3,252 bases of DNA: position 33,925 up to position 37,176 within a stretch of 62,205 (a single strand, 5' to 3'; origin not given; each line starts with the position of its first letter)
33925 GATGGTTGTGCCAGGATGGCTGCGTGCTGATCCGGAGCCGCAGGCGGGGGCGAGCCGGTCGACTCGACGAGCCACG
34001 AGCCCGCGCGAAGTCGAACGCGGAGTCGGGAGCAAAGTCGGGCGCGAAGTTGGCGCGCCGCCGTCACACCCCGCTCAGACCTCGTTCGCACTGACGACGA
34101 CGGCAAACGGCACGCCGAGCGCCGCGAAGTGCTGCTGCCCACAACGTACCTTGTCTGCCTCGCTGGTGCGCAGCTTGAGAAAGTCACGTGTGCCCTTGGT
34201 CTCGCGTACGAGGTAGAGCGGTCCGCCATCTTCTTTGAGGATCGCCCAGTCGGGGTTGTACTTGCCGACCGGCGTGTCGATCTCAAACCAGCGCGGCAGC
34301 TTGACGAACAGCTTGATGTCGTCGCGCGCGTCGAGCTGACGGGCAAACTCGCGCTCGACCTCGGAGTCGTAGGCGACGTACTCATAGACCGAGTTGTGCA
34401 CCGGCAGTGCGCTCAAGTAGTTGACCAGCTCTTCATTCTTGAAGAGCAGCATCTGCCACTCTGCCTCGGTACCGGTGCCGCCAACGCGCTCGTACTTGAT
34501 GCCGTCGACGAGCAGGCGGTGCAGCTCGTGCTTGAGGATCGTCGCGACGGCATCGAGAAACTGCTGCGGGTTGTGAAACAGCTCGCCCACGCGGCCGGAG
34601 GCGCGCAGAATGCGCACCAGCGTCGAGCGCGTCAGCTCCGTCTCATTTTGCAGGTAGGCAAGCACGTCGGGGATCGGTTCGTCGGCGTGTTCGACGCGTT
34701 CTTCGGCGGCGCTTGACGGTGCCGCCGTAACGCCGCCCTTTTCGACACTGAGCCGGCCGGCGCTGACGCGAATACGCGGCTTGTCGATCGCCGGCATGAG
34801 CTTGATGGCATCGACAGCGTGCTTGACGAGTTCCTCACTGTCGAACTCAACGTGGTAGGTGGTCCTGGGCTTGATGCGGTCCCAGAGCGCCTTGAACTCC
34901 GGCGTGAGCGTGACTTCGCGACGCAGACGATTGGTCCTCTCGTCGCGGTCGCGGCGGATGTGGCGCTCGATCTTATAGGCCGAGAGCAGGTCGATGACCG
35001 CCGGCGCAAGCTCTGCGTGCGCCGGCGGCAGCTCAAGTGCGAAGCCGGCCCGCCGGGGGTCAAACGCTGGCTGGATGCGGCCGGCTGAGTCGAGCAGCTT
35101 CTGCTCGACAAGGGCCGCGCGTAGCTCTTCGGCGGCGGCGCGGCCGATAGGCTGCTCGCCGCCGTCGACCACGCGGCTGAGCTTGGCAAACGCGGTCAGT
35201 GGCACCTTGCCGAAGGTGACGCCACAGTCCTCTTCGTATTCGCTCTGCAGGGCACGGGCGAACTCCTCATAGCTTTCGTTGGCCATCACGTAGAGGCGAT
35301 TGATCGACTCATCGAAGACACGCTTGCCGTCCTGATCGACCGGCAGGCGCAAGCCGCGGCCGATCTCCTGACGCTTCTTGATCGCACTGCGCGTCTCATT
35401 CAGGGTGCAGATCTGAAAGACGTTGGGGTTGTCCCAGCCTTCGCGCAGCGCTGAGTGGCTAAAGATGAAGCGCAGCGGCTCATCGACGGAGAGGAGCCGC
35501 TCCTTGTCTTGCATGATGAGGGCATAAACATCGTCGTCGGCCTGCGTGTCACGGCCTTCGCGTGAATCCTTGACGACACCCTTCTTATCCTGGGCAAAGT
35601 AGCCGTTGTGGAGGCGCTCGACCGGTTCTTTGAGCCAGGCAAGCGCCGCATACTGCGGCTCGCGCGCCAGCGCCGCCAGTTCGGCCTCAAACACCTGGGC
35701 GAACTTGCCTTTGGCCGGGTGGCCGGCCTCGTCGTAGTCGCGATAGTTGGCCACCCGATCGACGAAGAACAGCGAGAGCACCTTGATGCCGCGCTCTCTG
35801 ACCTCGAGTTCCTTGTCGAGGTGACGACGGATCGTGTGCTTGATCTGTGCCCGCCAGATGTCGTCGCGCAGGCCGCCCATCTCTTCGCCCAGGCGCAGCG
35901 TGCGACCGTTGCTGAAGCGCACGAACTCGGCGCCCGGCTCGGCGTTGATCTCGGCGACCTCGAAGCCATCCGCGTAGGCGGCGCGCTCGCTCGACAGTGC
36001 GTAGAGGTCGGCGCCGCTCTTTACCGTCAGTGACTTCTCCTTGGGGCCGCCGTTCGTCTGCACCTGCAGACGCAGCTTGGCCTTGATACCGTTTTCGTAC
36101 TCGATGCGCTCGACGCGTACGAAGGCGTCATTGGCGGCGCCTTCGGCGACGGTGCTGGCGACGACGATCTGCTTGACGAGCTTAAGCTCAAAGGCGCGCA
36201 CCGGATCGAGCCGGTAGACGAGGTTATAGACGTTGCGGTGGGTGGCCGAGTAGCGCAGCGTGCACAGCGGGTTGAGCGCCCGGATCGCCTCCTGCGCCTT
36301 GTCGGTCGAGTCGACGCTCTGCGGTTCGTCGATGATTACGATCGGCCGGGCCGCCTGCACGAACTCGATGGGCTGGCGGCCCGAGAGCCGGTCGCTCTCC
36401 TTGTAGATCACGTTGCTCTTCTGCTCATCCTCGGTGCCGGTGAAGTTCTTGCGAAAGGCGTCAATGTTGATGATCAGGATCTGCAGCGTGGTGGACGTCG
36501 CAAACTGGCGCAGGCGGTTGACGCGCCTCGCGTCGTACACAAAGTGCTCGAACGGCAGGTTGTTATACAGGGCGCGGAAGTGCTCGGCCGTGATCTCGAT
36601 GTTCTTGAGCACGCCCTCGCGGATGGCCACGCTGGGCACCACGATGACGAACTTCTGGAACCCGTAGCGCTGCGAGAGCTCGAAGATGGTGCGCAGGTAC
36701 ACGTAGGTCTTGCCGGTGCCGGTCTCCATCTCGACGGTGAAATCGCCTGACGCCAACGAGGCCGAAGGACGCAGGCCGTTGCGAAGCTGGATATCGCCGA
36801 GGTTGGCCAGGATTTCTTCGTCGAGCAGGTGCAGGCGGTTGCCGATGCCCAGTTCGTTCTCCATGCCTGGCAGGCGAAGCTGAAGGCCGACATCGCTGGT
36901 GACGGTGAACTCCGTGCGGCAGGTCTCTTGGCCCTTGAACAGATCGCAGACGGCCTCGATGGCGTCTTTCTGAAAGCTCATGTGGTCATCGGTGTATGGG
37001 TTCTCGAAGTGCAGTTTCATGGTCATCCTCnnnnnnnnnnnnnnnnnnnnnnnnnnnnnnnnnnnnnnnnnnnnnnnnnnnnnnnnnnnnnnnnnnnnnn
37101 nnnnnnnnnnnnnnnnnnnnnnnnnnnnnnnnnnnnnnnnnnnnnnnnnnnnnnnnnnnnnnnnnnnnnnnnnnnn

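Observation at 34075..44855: Six-gene HTH / SNF2 / DUF4062-AlbA_2 / DUF4391 / DUF262-Mod / Type III Res operon with no intact methyltransferase: candidate undescribed defence system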

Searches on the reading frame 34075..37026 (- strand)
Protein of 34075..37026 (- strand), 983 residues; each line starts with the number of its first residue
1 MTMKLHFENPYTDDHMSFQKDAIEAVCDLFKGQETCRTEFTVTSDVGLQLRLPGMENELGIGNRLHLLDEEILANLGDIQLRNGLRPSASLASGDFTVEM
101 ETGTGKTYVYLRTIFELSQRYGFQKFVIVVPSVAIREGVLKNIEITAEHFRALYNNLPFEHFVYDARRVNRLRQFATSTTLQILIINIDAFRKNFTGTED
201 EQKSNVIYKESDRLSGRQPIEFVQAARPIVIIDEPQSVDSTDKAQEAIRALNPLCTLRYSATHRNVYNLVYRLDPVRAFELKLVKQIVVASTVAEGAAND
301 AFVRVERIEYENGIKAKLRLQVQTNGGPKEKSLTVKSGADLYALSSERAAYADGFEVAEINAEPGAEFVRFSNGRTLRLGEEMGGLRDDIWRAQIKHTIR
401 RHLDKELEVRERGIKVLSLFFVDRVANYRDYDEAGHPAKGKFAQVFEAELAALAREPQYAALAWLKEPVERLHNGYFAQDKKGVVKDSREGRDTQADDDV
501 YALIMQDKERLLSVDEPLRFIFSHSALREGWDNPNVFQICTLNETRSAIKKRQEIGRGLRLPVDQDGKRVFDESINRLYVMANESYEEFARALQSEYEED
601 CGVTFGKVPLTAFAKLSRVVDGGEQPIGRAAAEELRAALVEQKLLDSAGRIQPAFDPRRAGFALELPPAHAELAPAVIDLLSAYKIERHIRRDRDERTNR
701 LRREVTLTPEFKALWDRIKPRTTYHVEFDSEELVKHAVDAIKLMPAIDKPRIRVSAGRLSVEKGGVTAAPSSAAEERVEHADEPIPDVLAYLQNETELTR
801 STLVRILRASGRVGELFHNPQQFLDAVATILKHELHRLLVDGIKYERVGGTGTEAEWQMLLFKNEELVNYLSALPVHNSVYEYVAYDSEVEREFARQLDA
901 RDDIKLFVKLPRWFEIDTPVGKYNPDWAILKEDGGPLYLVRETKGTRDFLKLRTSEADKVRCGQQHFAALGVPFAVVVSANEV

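Call 3: search_protein_families(library=pfam, proteins=[window:34075-37026:-], max_evalue=0.01)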
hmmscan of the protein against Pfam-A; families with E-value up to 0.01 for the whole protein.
window:34075-37026:- (983 aa): 3 families
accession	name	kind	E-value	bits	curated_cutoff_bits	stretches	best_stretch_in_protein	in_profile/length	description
PF19778.5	RE_endonuc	-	2.6e-35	121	23.4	1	878-977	2-105/108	Endonuclease domain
PF04851.21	ResIII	-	1.1e-12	48.7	22.5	1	95-263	25-162/164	Type III restriction enzyme, res subunit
PF00270.35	DEAD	-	4.3e-07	30.2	26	1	93-263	14-160/167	DEAD/DEAH box helicase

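Call 4: search_protein_families(library=padloc, proteins=[window:34075-37026:-], max_evalue=0.01)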
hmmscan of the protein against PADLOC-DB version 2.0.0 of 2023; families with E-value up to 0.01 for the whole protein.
window:34075-37026:- (983 aa): 11 families
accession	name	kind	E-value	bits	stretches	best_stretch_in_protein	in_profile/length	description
PDLC03647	REase_III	-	0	1033.7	1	3-970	1-964/989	Type III restriction enzyme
PDLC03649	REase_III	-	2.5e-94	314.9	2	18-731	13-689/973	Type III restriction enzyme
PDLC03650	REase_III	-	2.8e-11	40.6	2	517-564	377-424/898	Type III restriction enzyme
PDLC03648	REase_III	-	7e-11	39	1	511-589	302-379/871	Type III restriction enzyme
PDLC03653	REase_III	-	1.5e-06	24.7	1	509-607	417-514/883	Type III restriction enzyme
PDLC03651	REase_III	-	4.2e-05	19.8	1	511-573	402-470/873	Type III restriction enzyme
PDLC01763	Cas3b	-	5.7e-05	20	1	96-240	266-393/762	-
PDLC04140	mad8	-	0.00083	17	1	101-251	35-216/314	mads_8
PDLC01765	Cas3c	-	0.0019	15.1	1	86-238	176-304/612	-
PDLC02706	PbeA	-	0.0029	14.2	1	99-137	291-329/722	PbeA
PDLC01729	typeIV_DinG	-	0.0031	14.3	0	98-141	44-87/666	Csf4_0_IVA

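Call 29: find_homologous_proteins(query=window:34075-37026:-)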
Query window:34075-37026:- (983 aa): 8000 proteins with E <= 0.001 among 8000 candidates; the best 120 are listed.
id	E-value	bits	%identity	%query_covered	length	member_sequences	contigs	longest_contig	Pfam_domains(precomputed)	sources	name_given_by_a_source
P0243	0.0e+0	2205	100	100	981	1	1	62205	PF00270.36,PF19778.6,PF04851.22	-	-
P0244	0.0e+0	1839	83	100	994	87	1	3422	PF00270.36,PF19778.6,PF04851.22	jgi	jgi:type III restriction enzyme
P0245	0.0e+0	1802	82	100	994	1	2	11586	PF00270.36,PF19778.6,PF04851.22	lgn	-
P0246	0.0e+0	1736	79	100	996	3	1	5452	PF00270.36,PF19778.6,PF04851.22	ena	-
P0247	0.0e+0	1713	87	90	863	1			PF00270.36,PF19778.6,PF04851.22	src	-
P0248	0.0e+0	1711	77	100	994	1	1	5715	PF00270.36,PF19778.6,PF04851.22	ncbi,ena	-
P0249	0.0e+0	1706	78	100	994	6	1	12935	PF00270.36,PF19778.6,PF04851.22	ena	-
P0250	0.0e+0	1704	77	100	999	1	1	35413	PF00270.36,PF19778.6,PF04851.22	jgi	jgi:type III restriction enzyme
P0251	0.0e+0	1694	78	100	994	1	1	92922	PF00270.36,PF19778.6,PF04851.22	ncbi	-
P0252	0.0e+0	1684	75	100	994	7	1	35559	PF00270.36,PF19778.6,PF04851.22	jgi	-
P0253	0.0e+0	1671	75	100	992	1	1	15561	PF00270.36,PF19778.6,PF04851.22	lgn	-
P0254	0.0e+0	1668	75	100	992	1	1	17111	PF00270.36,PF19778.6,PF04851.22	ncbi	ncbi:MAG: DEAD/DEAH box helicase family protein [Bacillota bacterium]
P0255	0.0e+0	1668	75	100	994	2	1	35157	PF00270.36,PF19778.6,PF04851.22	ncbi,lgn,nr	ncbi:MAG: type restriction enzyme [Moorella sp. (in: firmicutes)]|nr:type restriction enzyme [Moorel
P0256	0.0e+0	1665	75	100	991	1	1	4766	PF00270.36,PF19778.6,PF04851.22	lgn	-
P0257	0.0e+0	1664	75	100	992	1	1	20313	PF00270.36,PF19778.6,PF04851.22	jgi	jgi:type III restriction enzyme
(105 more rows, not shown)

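Call 30: find_encoding_contigs(protein=P0245, flank=10000, max_places=2)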
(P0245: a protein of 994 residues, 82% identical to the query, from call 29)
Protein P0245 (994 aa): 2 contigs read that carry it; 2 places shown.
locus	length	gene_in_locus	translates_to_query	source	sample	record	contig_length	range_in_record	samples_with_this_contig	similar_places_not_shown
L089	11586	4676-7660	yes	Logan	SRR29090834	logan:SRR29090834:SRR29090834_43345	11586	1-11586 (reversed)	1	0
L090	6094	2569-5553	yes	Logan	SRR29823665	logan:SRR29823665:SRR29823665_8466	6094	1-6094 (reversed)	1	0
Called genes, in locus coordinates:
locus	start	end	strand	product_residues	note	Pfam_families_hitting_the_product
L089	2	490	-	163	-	?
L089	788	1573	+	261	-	PF00378:ECH_1, PF16113:ECH_2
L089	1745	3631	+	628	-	PF01555:N6_N4_Mtase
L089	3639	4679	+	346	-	PF13310:Virulence_RhuM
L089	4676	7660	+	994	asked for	PF04851:ResIII, PF00270:DEAD (weak), PF19778:RE_endonuc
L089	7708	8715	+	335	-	-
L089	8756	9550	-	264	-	PF07796:DUF1638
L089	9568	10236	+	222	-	PF00881:Nitroreductase, PF14512:TM1586_NiRdase (faint)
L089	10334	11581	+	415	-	PF01972:SDH_protease, PF25145:NfeD1b_N (weak)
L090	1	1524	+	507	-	?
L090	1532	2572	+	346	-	PF13310:Virulence_RhuM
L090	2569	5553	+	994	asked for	PF04851:ResIII, PF00270:DEAD (weak), PF19778:RE_endonuc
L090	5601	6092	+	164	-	?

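Call 31: find_encoding_contigs(protein=P0250, flank=10000, max_places=2)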
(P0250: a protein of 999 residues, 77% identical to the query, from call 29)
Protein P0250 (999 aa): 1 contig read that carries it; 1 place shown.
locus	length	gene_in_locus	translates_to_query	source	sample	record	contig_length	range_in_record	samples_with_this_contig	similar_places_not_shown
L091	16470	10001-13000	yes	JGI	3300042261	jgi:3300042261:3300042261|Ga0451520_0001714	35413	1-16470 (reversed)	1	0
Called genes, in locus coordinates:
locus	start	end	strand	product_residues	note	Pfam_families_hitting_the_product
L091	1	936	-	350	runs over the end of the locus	-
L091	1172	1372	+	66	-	-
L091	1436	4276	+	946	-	PF00176:SNF2-rel_dom, PF00270:DEAD (weak), PF04851:ResIII (weak), PF00271:Helicase_C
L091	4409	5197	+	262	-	PF12686:DUF3800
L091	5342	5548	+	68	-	-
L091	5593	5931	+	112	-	-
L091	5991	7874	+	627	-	PF01555:N6_N4_Mtase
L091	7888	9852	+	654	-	PF04326:SLFN_AlbA_2, PF13749:HATPase_c_4 (faint)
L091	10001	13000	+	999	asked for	PF04851:ResIII, PF00270:DEAD (weak), PF19778:RE_endonuc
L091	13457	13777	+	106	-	-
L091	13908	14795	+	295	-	-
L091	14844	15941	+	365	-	PF13310:Virulence_RhuM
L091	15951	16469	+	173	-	?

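Call 32: find_encoding_contigs(protein=P0251, flank=10000, max_places=2)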
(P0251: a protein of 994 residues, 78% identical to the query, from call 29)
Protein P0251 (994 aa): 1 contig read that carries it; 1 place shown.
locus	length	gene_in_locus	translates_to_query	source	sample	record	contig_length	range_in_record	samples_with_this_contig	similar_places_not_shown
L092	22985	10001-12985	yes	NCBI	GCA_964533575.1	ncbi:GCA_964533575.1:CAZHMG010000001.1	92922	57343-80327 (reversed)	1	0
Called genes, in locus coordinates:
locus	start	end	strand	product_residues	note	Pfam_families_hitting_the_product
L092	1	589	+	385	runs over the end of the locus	-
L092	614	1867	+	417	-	PF12706:Lactamase_B_2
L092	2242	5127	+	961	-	PF00176:SNF2-rel_dom, PF00270:DEAD, PF04851:ResIII, PF00271:Helicase_C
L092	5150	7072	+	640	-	PF02463:SMC_N (weak), PF11398:DUF2813 (faint), PF13175:AAA_15, PF13476:AAA_23, PF13514:AAA_27 (faint), PF13304:AAA_21, PF20469:OLD-like_TOPRIM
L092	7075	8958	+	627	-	PF01555:N6_N4_Mtase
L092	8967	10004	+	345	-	PF13310:Virulence_RhuM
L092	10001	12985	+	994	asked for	PF04851:ResIII, PF00270:DEAD (weak), PF19778:RE_endonuc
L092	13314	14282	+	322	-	-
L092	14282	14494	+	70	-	-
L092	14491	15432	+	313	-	PF20815:GIY_YIG_2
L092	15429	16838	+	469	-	PF04250:DUF429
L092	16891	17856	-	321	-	-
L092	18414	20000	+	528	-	PF03313:SDH_alpha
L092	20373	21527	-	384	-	PF13480:Acetyltransf_6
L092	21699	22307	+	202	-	-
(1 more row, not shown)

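Call 37: search_protein_families(library=ncbifam, proteins=[window:34075-37026:-], max_evalue=0.001)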
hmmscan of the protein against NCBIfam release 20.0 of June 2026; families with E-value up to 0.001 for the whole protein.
window:34075-37026:- (983 aa): 2 families
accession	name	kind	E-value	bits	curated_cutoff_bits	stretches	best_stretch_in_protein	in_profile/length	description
NF012027.0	PRK15483.1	equivalog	3.2e-105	353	564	1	17-970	9-957/986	type III restriction-modification system endonuclease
NF046055.1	restr_BPTD_3080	equivalog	1.9e-07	29.5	800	0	876-948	848-925/970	BPTD_3080 family restriction endonuclease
